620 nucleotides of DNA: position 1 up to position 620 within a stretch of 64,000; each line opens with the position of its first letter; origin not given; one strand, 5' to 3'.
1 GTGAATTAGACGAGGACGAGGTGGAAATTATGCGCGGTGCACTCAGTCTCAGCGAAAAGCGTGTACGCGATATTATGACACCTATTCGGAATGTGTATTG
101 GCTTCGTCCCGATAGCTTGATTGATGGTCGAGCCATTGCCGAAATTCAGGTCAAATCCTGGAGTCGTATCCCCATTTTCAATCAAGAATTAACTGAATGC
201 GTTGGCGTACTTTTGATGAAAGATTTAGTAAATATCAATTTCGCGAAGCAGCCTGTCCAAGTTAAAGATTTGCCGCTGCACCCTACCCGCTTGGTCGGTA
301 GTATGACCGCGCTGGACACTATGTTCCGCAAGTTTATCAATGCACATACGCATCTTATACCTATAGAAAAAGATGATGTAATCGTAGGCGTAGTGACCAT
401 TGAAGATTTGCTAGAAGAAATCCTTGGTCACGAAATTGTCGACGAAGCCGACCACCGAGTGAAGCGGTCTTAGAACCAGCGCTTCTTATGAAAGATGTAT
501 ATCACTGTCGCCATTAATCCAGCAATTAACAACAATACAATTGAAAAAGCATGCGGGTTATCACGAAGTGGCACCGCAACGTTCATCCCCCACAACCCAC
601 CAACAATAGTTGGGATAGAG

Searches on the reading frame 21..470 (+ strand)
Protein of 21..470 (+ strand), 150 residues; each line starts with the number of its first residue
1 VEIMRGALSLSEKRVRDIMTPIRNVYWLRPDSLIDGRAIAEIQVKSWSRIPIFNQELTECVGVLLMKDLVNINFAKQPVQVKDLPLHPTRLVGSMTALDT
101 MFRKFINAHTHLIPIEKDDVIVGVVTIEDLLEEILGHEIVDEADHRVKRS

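Call 75: search_protein_families(library=pfam, alignment_id=A3, max_evalue=0.00001)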
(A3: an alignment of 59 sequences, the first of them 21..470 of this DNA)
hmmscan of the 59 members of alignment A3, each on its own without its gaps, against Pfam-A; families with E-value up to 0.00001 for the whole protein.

A. member 1, window:21-470:+ (150 aa): 1 family
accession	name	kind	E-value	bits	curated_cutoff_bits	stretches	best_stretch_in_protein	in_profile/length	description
PF00571.33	CBS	-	6e-09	36.5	24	0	95-135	15-56/57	CBS domain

B. families by the number of members that match (of 59 scanned): 88 families (the first 25 are shown)
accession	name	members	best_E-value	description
PF02913.24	FAD-oxidase_C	2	1.2e-45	FAD linked oxidases, C-terminal domain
PF01565.28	FAD_binding_4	2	3.8e-36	FAD binding domain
PF00005.33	ABC_tran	2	7e-33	ABC transporter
PF14520.12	HHH_5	2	1.1e-09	Helix-hairpin-helix domain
PF00903.31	Glyoxalase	2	1.5e-08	Glyoxalase/Bleomycin resistance protein/Dioxygenase superfamily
PF00115.25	COX1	1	2.3e-138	Cytochrome C and Quinol oxidase polypeptide I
PF01653.23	DNA_ligase_aden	1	3.1e-84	NAD-dependent DNA ligase adenylation domain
PF13603.12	tRNA-synt_1_2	1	4.3e-68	Leucyl-tRNA synthetase, editing domain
PF00496.27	SBP_bac_5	1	7.4e-63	Bacterial extracellular solute-binding proteins, family 5 Middle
PF04011.17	LemA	1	2e-59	LemA family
PF02773.21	S-AdoMet_synt_C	1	1.9e-58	S-adenosylmethionine synthetase, C-terminal domain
PF00009.33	GTP_EFTU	1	3.2e-55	Elongation factor Tu GTP binding domain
PF01040.23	UbiA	1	4.1e-53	UbiA prenyltransferase family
PF00557.29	Peptidase_M24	1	7.3e-53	Metallopeptidase family M24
PF01746.26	tRNA_m1G_MT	1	1.2e-52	tRNA (Guanine-1)-methyltransferase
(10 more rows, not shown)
